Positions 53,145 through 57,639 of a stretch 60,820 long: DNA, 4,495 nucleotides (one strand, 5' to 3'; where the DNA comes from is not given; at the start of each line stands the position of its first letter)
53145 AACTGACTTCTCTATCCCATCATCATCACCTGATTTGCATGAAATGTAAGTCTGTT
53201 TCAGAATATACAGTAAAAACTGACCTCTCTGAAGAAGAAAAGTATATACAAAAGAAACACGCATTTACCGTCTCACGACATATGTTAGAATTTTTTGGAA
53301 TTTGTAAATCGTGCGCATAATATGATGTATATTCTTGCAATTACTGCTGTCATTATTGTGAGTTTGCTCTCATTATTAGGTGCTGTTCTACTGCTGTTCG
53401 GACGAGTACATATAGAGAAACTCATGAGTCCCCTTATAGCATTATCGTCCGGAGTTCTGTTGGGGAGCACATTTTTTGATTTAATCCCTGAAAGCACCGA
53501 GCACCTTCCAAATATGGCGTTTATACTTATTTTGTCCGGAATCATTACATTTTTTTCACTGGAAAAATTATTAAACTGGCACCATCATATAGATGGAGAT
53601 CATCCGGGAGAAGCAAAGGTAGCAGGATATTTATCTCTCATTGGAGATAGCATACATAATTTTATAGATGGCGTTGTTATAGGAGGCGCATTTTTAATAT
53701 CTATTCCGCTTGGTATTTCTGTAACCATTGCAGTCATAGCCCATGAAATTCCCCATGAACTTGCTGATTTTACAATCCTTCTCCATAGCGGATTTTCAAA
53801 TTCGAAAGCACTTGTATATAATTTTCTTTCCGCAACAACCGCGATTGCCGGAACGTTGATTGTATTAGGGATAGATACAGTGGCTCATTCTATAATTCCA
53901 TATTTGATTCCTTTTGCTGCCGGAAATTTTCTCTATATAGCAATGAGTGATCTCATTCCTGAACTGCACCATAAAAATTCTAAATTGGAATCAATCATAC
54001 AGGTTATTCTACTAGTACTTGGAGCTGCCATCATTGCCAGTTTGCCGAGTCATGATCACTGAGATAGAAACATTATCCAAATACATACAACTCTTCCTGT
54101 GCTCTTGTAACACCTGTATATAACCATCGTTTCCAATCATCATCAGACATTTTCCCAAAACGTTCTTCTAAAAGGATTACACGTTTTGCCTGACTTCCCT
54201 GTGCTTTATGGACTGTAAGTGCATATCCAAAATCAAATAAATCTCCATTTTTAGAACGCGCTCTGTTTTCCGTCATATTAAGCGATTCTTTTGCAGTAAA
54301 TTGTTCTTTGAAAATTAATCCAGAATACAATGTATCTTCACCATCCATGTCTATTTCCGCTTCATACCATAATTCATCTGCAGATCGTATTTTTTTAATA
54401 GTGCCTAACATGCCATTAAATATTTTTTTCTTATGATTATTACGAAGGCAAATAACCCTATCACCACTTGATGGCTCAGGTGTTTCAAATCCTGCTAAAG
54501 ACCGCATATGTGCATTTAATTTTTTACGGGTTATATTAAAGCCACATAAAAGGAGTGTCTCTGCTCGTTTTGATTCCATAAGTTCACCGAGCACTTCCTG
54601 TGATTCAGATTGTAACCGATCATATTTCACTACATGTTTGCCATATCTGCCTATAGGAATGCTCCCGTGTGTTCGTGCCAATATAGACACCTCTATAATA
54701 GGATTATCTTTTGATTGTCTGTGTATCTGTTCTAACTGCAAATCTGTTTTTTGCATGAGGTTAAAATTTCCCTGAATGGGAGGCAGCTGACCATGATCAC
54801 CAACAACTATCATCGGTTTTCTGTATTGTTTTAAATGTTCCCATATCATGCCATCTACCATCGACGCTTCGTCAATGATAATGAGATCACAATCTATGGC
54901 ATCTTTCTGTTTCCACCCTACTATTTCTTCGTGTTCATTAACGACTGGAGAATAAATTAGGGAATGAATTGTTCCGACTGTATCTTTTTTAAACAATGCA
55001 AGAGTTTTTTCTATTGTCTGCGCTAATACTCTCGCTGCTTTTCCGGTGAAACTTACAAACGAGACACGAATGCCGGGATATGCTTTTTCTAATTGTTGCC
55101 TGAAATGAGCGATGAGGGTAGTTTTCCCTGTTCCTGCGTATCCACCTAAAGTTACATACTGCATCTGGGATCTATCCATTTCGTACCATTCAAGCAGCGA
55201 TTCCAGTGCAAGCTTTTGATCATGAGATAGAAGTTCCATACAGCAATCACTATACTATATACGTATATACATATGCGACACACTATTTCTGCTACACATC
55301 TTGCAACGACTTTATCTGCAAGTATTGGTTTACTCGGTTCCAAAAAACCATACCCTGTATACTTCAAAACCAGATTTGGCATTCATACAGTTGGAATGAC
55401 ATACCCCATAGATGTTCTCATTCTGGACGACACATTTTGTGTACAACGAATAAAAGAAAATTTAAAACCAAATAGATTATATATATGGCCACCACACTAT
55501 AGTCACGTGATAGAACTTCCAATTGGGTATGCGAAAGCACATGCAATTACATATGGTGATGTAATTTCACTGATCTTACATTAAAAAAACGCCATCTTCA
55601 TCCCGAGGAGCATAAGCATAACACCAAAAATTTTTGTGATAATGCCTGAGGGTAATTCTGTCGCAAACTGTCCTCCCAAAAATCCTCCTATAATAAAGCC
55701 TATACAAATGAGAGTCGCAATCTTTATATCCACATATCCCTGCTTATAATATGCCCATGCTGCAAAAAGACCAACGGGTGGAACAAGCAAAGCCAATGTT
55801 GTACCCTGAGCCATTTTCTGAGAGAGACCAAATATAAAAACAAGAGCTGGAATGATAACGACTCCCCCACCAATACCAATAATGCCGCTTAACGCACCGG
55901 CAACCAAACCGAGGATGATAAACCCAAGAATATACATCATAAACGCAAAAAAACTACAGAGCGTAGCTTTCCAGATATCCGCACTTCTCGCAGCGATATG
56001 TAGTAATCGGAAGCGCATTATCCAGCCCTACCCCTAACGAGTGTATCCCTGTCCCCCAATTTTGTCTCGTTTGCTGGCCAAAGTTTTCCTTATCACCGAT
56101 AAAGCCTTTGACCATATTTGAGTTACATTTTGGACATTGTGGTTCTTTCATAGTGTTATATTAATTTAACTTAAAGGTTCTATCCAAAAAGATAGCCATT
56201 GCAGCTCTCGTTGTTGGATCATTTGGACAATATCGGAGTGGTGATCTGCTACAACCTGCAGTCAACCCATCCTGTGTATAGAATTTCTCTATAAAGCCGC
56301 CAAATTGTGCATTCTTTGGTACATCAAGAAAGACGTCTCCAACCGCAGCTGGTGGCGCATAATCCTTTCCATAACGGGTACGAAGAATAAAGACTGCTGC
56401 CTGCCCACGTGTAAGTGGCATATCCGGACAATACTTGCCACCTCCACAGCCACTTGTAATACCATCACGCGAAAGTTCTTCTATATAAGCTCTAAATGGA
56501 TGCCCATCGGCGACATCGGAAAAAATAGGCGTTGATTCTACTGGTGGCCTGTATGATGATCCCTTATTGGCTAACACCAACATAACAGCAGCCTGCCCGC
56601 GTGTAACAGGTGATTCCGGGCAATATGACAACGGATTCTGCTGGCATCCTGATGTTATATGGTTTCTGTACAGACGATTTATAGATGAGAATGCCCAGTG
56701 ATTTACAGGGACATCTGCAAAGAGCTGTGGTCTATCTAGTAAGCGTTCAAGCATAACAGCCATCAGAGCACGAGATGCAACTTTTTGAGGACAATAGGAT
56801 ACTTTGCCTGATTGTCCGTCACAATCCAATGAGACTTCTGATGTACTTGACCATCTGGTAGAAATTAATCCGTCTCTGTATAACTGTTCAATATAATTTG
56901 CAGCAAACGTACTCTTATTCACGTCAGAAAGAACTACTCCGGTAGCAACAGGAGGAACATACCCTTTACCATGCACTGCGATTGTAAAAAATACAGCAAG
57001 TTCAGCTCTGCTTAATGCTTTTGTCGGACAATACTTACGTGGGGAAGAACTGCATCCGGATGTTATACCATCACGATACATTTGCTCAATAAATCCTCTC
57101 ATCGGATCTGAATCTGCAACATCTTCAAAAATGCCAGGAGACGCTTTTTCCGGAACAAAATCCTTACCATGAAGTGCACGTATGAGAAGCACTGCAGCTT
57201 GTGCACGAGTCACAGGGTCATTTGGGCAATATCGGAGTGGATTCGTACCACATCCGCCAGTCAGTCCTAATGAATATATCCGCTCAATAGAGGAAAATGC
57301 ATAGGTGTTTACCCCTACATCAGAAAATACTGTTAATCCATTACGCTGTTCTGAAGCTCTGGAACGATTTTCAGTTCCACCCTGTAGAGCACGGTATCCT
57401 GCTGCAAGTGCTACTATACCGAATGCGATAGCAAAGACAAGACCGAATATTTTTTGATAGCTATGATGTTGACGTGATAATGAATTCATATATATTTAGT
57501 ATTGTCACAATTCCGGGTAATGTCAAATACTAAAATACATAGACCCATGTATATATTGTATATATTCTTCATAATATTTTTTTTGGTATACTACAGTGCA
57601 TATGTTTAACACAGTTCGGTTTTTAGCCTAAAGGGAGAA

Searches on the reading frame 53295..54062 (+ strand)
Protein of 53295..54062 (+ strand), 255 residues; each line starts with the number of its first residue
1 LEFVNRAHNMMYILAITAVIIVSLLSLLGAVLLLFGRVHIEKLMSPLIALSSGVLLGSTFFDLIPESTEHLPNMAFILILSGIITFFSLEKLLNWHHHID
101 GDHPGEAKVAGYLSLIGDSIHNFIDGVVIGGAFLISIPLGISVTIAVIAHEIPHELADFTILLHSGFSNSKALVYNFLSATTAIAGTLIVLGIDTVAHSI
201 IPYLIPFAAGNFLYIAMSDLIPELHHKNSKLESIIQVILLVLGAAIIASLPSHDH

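Call 90: search_protein_families(library=pfam, proteins=[window:53295-54062:+], max_evalue=0.000001)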
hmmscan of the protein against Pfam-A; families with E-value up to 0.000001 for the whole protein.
window:53295-54062:+ (255 aa): 1 family
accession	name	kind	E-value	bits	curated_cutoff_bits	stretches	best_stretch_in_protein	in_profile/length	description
PF02535.28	Zip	-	3.6e-46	158.3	35.1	2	98-249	165-321/323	ZIP Zinc transporter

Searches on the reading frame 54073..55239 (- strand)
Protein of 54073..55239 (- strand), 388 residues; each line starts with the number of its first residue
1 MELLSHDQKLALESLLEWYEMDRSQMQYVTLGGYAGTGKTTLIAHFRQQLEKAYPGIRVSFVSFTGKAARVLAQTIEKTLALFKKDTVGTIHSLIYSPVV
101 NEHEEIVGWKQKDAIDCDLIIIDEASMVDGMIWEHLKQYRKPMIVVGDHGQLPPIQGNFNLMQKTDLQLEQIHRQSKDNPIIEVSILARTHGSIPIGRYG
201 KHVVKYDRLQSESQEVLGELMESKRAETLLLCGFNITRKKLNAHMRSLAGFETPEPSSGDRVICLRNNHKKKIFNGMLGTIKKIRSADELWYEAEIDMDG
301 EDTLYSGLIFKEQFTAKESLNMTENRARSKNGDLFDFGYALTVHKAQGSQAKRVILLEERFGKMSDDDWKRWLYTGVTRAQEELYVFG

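Call 90: search_protein_families(library=pfam, proteins=[window:54073-55239:-], max_evalue=0.000001)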
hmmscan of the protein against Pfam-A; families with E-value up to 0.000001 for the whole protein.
window:54073-55239:- (388 aa): 6 families
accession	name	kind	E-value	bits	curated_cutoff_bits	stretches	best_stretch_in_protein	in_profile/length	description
PF13604.12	AAA_30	-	1.9e-20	73.9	27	1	23-189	15-169/191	AAA domain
PF13245.12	AAA_19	-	7e-19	68.8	25.1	1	25-155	10-132/134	AAA domain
PF13538.12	UvrD_C_2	-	5.4e-15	55.4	27.4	1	338-386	2-51/52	UvrD-like helicase C-terminal domain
PF01443.25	Viral_helicase1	-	4.3e-10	40.2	21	0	33-158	5-103/228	Viral superfamily 1 RNA helicase core domain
PF00580.27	UvrD-helicase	-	3.9e-07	30.5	23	1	35-132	22-112/271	UvrD/REP helicase N-terminal domain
PF18335.7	SH3_13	-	4.8e-07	29.9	41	0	258-288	28-58/65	ATP-dependent RecD-like DNA helicase SH3 domain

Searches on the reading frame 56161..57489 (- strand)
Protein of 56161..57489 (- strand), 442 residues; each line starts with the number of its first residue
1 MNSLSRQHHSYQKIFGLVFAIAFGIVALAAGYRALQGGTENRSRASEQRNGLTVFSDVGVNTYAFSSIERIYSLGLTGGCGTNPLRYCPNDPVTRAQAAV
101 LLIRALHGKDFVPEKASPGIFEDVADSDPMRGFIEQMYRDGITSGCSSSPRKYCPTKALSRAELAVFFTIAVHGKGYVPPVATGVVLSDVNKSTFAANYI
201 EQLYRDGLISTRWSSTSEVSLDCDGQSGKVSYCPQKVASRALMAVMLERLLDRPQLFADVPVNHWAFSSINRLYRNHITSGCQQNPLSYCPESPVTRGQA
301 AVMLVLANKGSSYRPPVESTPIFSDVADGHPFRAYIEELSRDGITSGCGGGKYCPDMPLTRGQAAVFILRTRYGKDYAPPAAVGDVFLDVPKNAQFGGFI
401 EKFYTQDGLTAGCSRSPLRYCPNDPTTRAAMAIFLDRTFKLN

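Call 90: search_protein_families(library=pfam, proteins=[window:56161-57489:-], max_evalue=0.000001)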
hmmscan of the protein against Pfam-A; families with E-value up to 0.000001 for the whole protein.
window:56161-57489:- (442 aa): 1 family
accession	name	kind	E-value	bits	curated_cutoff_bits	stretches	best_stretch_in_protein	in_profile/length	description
PF00395.25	SLH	-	7.9e-24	83.8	20.8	0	323-365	2-44/44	S-layer homology domain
